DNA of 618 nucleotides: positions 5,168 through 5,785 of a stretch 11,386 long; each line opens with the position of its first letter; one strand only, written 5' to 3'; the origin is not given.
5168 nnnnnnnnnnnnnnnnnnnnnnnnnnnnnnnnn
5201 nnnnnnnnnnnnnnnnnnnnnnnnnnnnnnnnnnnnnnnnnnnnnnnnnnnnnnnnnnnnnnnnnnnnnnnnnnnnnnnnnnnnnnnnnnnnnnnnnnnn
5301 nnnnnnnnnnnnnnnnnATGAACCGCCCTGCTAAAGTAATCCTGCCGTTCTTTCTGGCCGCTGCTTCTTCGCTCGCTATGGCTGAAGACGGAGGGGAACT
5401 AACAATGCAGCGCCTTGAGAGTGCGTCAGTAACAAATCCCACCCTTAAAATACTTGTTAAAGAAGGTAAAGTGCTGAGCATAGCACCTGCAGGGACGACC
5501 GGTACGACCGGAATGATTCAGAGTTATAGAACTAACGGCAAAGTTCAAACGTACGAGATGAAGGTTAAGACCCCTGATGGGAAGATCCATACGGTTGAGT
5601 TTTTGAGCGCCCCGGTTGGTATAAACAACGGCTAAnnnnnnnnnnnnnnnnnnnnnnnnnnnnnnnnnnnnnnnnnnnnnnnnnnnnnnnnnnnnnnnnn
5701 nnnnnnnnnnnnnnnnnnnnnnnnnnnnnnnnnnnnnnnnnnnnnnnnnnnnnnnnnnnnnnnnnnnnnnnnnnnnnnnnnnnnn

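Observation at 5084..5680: A+T-rich cassette encoding an unassigned small periplasmic protein between two metal-regulator genes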

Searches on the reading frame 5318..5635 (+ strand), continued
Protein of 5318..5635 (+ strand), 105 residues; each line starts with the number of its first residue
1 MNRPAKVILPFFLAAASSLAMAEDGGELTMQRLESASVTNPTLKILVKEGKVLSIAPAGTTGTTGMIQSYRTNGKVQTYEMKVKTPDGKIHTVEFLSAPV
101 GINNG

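Call 32: predict_structure(alignment_id=A3)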
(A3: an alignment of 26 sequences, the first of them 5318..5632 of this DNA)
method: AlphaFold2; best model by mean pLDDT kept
length: 105 residues; sequences in the alignment: 26
mean_pLDDT: 61.1   pTM: 0.46
mean pLDDT of the five models: 61.1, 60.4, 60.2, 59.0, 56.7
residues with pLDDT >= 90: 0; 70-90: 38; 50-70: 30; < 50: 37
segments of 3 or more residues with pLDDT < 50: 13-37, 102-105
pLDDT, mean of each block of 10 residues (from residue 1): 51 45 40 49 80 77 51 66 86 75 43
secondary structure, 60 per line:
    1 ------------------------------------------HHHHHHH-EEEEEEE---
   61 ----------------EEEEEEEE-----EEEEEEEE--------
elements in order: H43-49 E51-57 E77-84 E90-97

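Call 33: search_protein_representatives(alignment_id=A3)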
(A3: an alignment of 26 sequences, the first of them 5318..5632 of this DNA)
Query: 26 sequences, 105 profile positions. Proteins with E-value up to 0.001 (for the whole library): 23; up to 1e-10: 8; up to 1e-30: 3. The best 23 are listed.
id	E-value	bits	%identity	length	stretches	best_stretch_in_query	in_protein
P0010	2.3e-43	162.8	-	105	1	1-105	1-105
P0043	1.2e-35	138.1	-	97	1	1-105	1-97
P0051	7.6e-31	122.6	-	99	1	1-105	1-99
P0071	2.2e-26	108.3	-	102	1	1-104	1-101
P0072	1.9e-17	79.5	-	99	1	34-104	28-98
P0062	5.6e-16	74.8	-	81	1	1-73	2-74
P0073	2.8e-11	59.7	-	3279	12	46-87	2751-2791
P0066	5.2e-11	58.8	-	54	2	1-35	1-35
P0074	1.2e-10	57.7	-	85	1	1-57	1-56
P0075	1.9e-09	53.8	-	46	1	70-104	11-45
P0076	4.2e-08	49.5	-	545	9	69-90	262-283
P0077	7.2e-06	42.3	-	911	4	73-94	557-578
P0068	8.3e-06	42.1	-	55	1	1-44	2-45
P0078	1.1e-05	41.7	-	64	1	1-51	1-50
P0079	4.6e-05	39.7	-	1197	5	68-96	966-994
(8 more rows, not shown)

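Call 41: search_protein_families(library=pfam, alignment_id=A3, max_evalue=10)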
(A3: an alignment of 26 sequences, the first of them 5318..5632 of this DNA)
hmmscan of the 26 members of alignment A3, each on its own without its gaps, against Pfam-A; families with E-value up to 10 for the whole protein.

A. member 1, window:5318-5632:+ (105 aa): 0 families

B. families by the number of members that match (of 26 scanned): 13 families
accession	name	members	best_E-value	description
PF20130.4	DUF6520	4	0.0014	Family of unknown function (DUF6520)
PF08447.18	PAS_3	4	0.042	PAS fold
PF08498.15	Sterol_MT_C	2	0.0091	Sterol methyltransferase C-terminal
PF13464.11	RodZ_C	2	0.077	RodZ C-terminal domain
PF21524.3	SAMD1_WH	1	0.0014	SAM domain-containing protein 1, WH domain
PF24307.1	DUF7486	1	0.063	Family of unknown function (DUF7486)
PF17778.7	BLACT_WH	1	0.068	Beta-lactamase associated winged helix domain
PF22904.2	NOMO1-like_2nd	1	0.09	BOS complex subunit NOMO1-like, second beta sandwich domain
PF12970.12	DUF3858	1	0.11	Domain of Unknown Function with PDB structure (DUF3858)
PF19888.4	DUF6361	1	0.17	Family of unknown function (DUF6361)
PF06480.20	FtsH_ext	1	0.17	FtsH Extracellular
PF02550.21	AcetylCoA_hydro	1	0.2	Acetyl-CoA hydrolase/transferase N-terminal domain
PF09465.16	LBR_tudor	1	0.22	Lamin-B receptor of TUDOR domain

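Call 42: search_protein_families(library=ncbifam, proteins=[P0045, P0048, P0039, P0071, P0051, P0006, P0008, P0031, P0056], max_evalue=1)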
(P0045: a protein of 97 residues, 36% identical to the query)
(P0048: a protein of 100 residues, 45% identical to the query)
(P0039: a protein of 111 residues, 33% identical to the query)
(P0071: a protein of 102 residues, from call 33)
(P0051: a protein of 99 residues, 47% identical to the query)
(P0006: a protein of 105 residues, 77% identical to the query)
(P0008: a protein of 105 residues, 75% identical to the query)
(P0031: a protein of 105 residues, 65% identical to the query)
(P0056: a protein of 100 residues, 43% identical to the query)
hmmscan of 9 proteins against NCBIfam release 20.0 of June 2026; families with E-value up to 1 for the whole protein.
P0045 (97 aa): 2 families
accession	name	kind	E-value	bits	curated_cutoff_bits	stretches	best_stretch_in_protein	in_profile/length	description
TIGR02228.1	sigpep_I_arch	equivalog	0.1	12.5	51.85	1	43-85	41-82/158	signal peptidase I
NF041599.1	reg_PtrA_PA2808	domain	0.13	12.2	31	1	1-24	1-23/46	co-regulatory protein PtrA N-terminal domain-containing protein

P0048 (100 aa): 3 families
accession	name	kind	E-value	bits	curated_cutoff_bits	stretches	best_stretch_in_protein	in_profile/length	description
NF051432.1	PepSY_MTB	domain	0.081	13.4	60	1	9-84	15-82/101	PepSY domain-containing protein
NF058558.2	AmldFbnFapC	equivalog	0.14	11.8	195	1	5-34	4-34/321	amyloid-like fimbrin subunit FapC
NF041599.1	reg_PtrA_PA2808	domain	0.16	11.9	31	1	1-22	1-21/46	co-regulatory protein PtrA N-terminal domain-containing protein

P0039 (111 aa): 0 families

P0071 (102 aa): 2 families
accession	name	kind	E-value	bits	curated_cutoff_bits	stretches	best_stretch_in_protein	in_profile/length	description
NF041599.1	reg_PtrA_PA2808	domain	7.4e-06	25.8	31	1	1-36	1-35/46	co-regulatory protein PtrA N-terminal domain-containing protein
TIGR01127.1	ilvA_1Cterm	equivalog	0.14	11.1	378.75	1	15-66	217-268/380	threonine ammonia-lyase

P0051 (99 aa): 2 families
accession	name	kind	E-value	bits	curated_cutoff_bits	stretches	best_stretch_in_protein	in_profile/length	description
NF041599.1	reg_PtrA_PA2808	domain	0.035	14.1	31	1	1-22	1-22/46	co-regulatory protein PtrA N-terminal domain-containing protein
NF033554.9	floc_PepA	equivalog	0.085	12.6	80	1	2-57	1-58/261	flocculation-associated PEP-CTERM protein PepA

P0006 (105 aa): 2 families
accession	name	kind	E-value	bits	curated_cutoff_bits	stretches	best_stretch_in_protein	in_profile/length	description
NF041599.1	reg_PtrA_PA2808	domain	2.6e-13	49.6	31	1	1-44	1-43/46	co-regulatory protein PtrA N-terminal domain-containing protein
TIGR00554.2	panK_bact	equivalog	0.054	12.8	235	1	7-50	79-122/310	type I pantothenate kinase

P0008 (105 aa): 1 family
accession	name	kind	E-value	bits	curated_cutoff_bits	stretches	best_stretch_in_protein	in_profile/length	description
NF041599.1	reg_PtrA_PA2808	domain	5.5e-13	48.6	31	1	1-39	1-38/46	co-regulatory protein PtrA N-terminal domain-containing protein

P0031 (105 aa): 1 family
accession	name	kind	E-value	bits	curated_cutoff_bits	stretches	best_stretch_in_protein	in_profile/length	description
NF041599.1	reg_PtrA_PA2808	domain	5e-13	48.8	31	1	1-42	1-41/46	co-regulatory protein PtrA N-terminal domain-containing protein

P0056 (100 aa): 0 families

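Call 56: search_solved_structures(query=A3, max_evalue=10, show_alignments=3)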
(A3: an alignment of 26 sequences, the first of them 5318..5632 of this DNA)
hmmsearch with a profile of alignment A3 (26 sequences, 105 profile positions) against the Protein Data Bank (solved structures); distinct sequences matched with E-value up to 10: 3.
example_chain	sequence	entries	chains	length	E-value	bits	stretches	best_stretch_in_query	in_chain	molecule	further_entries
2vtu_J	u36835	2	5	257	0.019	18.4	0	67-100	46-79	MS2 COAT PROTEIN | COAT PROTEIN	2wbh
8y3t_A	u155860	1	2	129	0.31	14.5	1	67-100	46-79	Capsid protein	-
6ahx_A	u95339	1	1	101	2.1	11.9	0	21-62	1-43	Putative cytosolic protein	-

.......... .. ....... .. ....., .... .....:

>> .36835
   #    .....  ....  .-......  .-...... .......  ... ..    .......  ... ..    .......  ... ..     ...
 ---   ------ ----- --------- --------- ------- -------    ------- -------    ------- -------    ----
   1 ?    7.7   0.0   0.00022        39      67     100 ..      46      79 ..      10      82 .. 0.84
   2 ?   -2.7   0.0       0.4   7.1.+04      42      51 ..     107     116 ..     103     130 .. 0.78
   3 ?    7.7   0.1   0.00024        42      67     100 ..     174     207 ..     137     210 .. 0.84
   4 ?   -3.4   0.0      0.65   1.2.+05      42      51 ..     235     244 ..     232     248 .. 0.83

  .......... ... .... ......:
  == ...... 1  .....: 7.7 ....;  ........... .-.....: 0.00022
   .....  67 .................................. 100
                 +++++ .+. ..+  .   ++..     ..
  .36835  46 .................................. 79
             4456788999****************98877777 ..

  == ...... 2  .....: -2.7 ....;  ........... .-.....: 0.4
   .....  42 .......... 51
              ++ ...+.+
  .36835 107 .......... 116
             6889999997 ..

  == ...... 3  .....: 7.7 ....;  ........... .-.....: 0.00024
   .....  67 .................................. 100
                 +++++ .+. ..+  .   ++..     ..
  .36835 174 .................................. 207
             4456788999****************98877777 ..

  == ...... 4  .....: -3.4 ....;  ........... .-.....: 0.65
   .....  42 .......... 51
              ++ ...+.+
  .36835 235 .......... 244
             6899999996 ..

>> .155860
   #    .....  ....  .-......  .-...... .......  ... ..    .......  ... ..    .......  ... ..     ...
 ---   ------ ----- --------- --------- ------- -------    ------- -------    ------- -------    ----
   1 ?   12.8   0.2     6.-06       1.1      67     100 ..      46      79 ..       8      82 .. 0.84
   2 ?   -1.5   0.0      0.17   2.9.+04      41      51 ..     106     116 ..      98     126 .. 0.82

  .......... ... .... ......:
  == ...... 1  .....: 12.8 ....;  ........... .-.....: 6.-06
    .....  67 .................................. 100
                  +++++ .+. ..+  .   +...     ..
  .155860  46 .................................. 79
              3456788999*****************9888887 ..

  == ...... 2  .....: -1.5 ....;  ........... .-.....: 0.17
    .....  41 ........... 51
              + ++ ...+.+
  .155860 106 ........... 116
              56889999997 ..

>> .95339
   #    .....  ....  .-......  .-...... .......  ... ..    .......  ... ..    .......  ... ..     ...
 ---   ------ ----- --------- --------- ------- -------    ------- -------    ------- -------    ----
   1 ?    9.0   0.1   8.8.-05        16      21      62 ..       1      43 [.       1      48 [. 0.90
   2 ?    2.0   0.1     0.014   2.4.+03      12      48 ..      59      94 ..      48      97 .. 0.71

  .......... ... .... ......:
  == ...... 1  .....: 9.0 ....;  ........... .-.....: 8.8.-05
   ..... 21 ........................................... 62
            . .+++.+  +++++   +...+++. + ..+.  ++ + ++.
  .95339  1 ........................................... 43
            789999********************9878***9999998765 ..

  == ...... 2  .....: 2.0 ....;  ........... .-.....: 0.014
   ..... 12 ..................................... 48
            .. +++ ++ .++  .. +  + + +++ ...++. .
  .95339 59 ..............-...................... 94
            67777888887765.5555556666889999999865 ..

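Call 59: search_dna_similar(query=window:5318-5632:+, collection=plasmids, mode=protein, max_rows=25, max_evalue=0.001)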
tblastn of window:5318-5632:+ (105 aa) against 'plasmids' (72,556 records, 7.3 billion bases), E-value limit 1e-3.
Records with a match: 4; places in all: 5; records where one place covers at least 80% of the query: 4.
Best place of each record, by identity: 60-80% 3; <60% 1.
By first word of the organism name: Pseudomonas 3; Stutzerimonas 1.
By predicted mobility (MOB-suite, as given by PLSDB): non-mobilizable 3; mobilizable 1.
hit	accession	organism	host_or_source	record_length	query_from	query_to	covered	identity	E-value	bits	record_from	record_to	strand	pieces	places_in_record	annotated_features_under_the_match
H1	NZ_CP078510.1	Stutzerimonas stutzeri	mixed culture,marine sludge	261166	1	105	100%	74.3%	2e-37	139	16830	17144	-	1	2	co-regulatory protein PtrA N-terminal domain-containing protein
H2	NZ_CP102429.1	Pseudomonas psychrotolerans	Plant,tissue sample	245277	1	105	100%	73.3%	1e-37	140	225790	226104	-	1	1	co-regulatory protein PtrA N-terminal domain-containing protein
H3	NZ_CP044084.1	Pseudomonas luteola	Homo sapiens,clinical isolate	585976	1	105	100%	71.4%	2e-36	137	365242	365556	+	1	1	co-regulatory protein PtrA N-terminal domain-containing protein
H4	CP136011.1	Pseudomonas sp. FeN3W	cell culture,marine sediment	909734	21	105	81%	47.1%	4e-16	79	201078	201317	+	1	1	hypothetical protein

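Call 60: get_annotated_region(hit=H1, flank=9000)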
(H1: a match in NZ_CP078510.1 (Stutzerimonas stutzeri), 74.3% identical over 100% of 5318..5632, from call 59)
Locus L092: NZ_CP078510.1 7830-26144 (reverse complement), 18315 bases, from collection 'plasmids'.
description: Stutzerimonas stutzeri strain S116 plasmid unnamed, complete sequence
organism: Stutzerimonas stutzeri (NCBI taxid 316)
taxonomy: Bacteria; Pseudomonadota; Gammaproteobacteria; Pseudomonadales; Pseudomonadaceae; Stutzerimonas; Stutzerimonas stutzeri
host: -; source: mixed culture,marine sludge; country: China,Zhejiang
typing (MOB-suite, as given by PLSDB): mobilizable; replicon rep_cluster_1516; relaxase MOBH
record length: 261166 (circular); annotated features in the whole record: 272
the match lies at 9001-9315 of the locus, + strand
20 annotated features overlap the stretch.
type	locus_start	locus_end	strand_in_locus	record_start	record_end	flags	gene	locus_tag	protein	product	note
CDS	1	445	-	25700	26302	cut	-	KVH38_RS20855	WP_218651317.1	hypothetical protein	-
CDS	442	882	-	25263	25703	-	-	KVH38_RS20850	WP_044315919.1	phage protein NinX family protein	-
CDS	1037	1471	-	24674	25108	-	merR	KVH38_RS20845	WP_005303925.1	Hg(II)-responsive transcriptional regulator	-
CDS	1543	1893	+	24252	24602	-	-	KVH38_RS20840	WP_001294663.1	mercuric transport protein MerT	-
predicted_resistance_gene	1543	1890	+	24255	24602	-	merT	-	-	mercuric transport protein MerT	predicted by amrfinderplus; class MERCURY; identity 100.0%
predicted_resistance_gene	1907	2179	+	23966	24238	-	merP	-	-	mercury resistance system periplasmic binding protein MerP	predicted by amrfinderplus; class MERCURY; identity 100.0%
predicted_resistance_gene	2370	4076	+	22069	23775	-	merA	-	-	mercury(II) reductase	predicted by amrfinderplus; class MERCURY; identity 98.59%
predicted_resistance_gene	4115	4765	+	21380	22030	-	merG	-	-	phenylmercury resistance protein MerG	predicted by amrfinderplus; class MERCURY; identity 99.08%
predicted_resistance_gene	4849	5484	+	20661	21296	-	merB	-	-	organomercurial lyase MerB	predicted by amrfinderplus; class MERCURY; identity 98.58%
CDS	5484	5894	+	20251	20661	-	merD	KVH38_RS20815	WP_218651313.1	mercuric resistance transcriptional repressor MerD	-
CDS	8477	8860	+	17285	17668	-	-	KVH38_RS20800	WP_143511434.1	copper-binding protein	-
CDS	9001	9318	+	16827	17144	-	-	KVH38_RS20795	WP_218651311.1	co-regulatory protein PtrA N-terminal domain-containing protein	-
CDS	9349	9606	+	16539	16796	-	-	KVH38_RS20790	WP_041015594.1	DUF2933 domain-containing protein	-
CDS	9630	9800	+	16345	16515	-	-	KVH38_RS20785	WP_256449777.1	hypothetical protein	-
CDS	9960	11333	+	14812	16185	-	-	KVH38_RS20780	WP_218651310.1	heavy metal sensor histidine kinase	GO:0000160 - phosphorelay signal transduction system [Evidence IEA]; GO:0016310 - phosphorylation [Evidence IEA]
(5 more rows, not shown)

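Call 61: fold_search(model_id=the predicted structure, library=pdb)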
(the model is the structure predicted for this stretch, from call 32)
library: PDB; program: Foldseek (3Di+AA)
matches with E <= 10: 947; with E <= 0.001: 0
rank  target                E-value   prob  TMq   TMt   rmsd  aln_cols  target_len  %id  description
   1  5c7t_B                5.0e-02  0.98  0.28  0.17   3.1        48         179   23  Crystal Structure of the Bdellovibrio bacteriovorus Nucleoside Diphosphate Sugar Hydrolase in complex with ADP-ribose (released 2016-01-20)
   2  5c7q_B                1.1e-01  0.95  0.28  0.17   5.7        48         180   21  Crystal Structure of the Bdellovibrio bacteriovorus Nucleoside Diphosphate Sugar Hydrolase (released 2016-01-20)
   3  9jax_B                1.4e-01  0.87  0.30  0.19   3.8        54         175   20  Crystal structure of NUDIX hydrolase from Bacillus methanolicus (released 2025-09-03)
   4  5c7t_A                1.8e-01  0.92  0.28  0.17   5.6        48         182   21  Crystal Structure of the Bdellovibrio bacteriovorus Nucleoside Diphosphate Sugar Hydrolase in complex with ADP-ribose (released 2016-01-20)
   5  8wv3_E                2.0e-01  0.82  0.30  0.18   3.9        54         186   20  NUDIX hydrolase from Bacillus methanolicus (released 2024-10-30)
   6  2dsb_A                2.1e-01  0.89  0.31  0.17   5.0        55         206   13  Crystal structure of human ADP-ribose pyrophosphatase NUDT5 (released 2006-11-14)
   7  8wv3_C                2.1e-01  0.87  0.29  0.19   3.3        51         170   22  NUDIX hydrolase from Bacillus methanolicus (released 2024-10-30)
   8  3aca_A                2.5e-01  0.93  0.34  0.19   2.6        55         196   13  Crystal structure of human NUDT5 complexed with 8-oxo-dADP and manganese (released 2011-01-12)
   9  3bm4_A                2.5e-01  0.89  0.32  0.18   3.1        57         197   16  Crystal Structure of Human ADP-ribose Pyrophosphatase NUDT5 In complex with magnesium and AMPcpr (released 2008-05-20)
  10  5c7q_A                2.7e-01  0.87  0.28  0.17   5.6        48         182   21  Crystal Structure of the Bdellovibrio bacteriovorus Nucleoside Diphosphate Sugar Hydrolase (released 2016-01-20)
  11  1mqw                  2.9e-01  0.90  0.31  0.17   2.1        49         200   16  Structure of the MT-ADPRase in complex with three Mn2+ ions and AMPCPR, a Nudix enzyme (released 2003-08-05)
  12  8zr8_B                2.9e-01  0.82  0.30  0.19   3.2        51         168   22  The Crystal Structure of Nudix Hydrolase from Bacillus methanolicus C1 (released 2025-06-04)
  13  1vhz_A                3.1e-01  0.90  0.29  0.16   5.8        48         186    6  Crystal structure of ADP compounds hydrolase (released 2003-12-30)
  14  9g6y_A                3.1e-01  0.87  0.32  0.19   2.7        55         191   16  Crystal structure of NUDT5 bound to dNUDT5 (released 2026-02-04)
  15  1vhg_A                3.3e-01  0.89  0.29  0.17   5.8        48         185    6  Crystal structure of ADP compounds hydrolase (released 2003-12-30)
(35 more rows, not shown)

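Call 79: list_cluster_members(proteins=[window:5318-5632:+, P0094, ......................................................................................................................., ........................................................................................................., P0045])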
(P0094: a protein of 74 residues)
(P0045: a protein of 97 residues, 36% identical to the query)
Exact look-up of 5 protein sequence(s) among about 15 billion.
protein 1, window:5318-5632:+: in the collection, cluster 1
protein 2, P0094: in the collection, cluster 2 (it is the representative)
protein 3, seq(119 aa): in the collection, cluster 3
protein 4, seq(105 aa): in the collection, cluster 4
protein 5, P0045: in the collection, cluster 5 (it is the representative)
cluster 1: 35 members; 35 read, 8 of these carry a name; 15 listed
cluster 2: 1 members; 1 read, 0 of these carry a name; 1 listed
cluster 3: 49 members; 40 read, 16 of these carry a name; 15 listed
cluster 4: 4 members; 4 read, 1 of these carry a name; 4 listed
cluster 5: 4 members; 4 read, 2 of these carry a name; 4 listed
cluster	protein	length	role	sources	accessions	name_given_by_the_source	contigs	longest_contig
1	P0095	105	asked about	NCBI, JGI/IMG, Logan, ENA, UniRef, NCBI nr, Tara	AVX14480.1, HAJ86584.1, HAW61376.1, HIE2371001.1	MAG TPA: hypothetical protein DCX26_03480 [Pseudomonas sp.] | hypothetical protein | Uncharacterized protein n=4 Tax=Stutzerimonas TaxID=2901164 RepID=A0A165PF98_STUST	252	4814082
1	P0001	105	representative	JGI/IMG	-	-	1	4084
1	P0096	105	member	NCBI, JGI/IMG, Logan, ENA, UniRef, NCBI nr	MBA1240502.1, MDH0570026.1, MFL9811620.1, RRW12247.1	hypothetical protein G7015_18785 [Pseudomonas kunmingensis] | co-regulatory protein PtrA N-terminal domain-containing protein n=1 Tax=Pseudomonadaceae ... | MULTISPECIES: co-regulatory protein PtrA N-terminal domain-containing protein ...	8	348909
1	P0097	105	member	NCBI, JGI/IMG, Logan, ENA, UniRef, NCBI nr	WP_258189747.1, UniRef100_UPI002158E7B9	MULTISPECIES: co-regulatory protein PtrA N-terminal domain-containing protein ... | co-regulatory protein PtrA N-terminal domain-containing protein n=1 Tax=Stutzerimonas ...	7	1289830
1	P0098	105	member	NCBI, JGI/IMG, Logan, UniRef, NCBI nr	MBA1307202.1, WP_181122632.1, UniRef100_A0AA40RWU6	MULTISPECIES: co-regulatory protein PtrA N-terminal domain-containing protein ... | Uncharacterized protein n=1 Tax=Stutzerimonas stutzeri TaxID=316 RepID=A0AA40RWU6_STUST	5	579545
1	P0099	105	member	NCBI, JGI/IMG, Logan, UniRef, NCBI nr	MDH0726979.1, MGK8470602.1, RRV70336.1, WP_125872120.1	co-regulatory protein PtrA N-terminal domain-containing protein [Stutzerimonas stutzeri] | co-regulatory protein PtrA N-terminal domain-containing protein n=1 Tax=Stutzerimonas ...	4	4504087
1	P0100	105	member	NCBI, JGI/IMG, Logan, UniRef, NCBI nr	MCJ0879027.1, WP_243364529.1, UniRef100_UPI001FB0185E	co-regulatory protein PtrA N-terminal domain-containing protein [Stutzerimonas stutzeri] | co-regulatory protein PtrA N-terminal domain-containing protein n=1 Tax=Stutzerimonas ... | hypothetical protein [Pseudomonas sp. JI-2]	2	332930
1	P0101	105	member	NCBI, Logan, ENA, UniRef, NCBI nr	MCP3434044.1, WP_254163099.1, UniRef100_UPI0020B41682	co-regulatory protein PtrA N-terminal domain-containing protein [Stutzerimonas stutzeri] | co-regulatory protein PtrA N-terminal domain-containing protein n=1 Tax=Stutzerimonas ...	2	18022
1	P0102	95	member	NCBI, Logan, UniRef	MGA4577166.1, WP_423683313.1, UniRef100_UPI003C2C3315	co-regulatory protein PtrA N-terminal domain-containing protein [Stutzerimonas frequens] | co-regulatory protein PtrA N-terminal domain-containing protein n=1 Tax=Stutzerimonas ...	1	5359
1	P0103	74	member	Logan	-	-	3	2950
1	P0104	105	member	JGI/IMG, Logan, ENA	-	-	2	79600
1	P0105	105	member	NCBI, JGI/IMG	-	-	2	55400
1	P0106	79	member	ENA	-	-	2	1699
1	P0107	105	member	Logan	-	-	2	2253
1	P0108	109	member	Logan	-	-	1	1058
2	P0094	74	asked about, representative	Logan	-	-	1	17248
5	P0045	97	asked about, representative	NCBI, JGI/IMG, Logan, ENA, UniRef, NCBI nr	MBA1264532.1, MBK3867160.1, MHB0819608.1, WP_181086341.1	hypothetical protein GFL09_05555 [Pseudomonas stutzeri] | hypothetical protein | hypothetical protein n=1 Tax=Stutzerimonas TaxID=2901164 RepID=UPI0015E392C9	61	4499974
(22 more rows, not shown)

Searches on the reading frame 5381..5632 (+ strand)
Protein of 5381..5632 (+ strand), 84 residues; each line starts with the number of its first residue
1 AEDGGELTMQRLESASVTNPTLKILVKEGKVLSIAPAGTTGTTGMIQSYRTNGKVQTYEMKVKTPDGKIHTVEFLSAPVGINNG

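Call 89: search_protein_families(library=ncbifam, proteins=[window:5381-5632:+], max_evalue=10)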
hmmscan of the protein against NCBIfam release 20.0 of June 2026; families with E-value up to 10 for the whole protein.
seq(84 aa): 2 families
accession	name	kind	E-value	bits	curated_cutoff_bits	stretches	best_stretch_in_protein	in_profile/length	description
NF041599.1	reg_PtrA_PA2808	domain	0.0066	16.4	31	1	1-22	21-42/46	co-regulatory protein PtrA N-terminal domain-containing protein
NF041619.1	T2SS_N_SYNERG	exception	0.0089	15.9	140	1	3-75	102-176/194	type II secretion system protein GspN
